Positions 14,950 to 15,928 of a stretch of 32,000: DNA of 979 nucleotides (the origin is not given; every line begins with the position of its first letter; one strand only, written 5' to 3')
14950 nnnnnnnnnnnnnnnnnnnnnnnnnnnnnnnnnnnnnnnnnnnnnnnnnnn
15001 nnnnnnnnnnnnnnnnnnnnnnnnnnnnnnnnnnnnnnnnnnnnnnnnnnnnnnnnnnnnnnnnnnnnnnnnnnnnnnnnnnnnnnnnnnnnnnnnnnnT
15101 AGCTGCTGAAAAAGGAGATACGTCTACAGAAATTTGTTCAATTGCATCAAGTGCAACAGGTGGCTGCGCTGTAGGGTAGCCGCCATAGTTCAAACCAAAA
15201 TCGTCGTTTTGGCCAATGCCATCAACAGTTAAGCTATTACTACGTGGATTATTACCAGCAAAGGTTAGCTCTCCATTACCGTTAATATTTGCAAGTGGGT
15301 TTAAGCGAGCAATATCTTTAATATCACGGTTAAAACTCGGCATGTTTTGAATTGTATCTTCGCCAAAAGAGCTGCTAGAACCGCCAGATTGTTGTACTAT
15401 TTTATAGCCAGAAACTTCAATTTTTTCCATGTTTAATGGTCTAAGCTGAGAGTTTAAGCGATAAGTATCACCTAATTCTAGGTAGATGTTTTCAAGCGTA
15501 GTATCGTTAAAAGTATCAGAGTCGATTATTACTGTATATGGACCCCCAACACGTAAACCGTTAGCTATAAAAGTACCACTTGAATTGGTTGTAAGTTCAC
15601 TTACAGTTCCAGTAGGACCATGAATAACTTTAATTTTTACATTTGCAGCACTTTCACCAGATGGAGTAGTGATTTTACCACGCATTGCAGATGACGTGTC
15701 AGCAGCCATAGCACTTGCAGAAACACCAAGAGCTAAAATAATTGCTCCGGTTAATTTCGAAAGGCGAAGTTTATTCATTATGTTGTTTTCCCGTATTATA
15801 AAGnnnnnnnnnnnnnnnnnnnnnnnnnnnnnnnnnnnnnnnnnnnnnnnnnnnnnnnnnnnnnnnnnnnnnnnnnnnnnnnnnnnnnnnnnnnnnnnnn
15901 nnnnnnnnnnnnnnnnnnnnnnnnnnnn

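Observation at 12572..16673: Secreted S1/P1 nuclease apparently co-transcribed with an Oar-like TonB-dependent receptor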

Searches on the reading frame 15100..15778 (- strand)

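Call 88: search_protein_families(library=pfam, proteins=[window:15100-15778:-], max_evalue=1)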
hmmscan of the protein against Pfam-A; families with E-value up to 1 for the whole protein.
window:15100-15778:- (226 aa): 4 families
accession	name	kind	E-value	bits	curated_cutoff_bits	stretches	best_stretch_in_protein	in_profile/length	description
PF13620.12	CarboxypepD_reg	-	4.1e-15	56.3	32.3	1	32-112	2-81/82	Carboxypeptidase regulatory-like domain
PF07715.20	Plug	-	0.0011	19.8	23.9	1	129-225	3-97/107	TonB-dependent Receptor Plug Domain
PF10836.13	DUF2574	-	0.0027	18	27.5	1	8-43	5-41/93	Protein of unknown function (DUF2574)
PF13715.12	CarbopepD_reg_2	-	0.18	12.3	32.2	1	33-91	2-56/88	CarboxypepD_reg-like domain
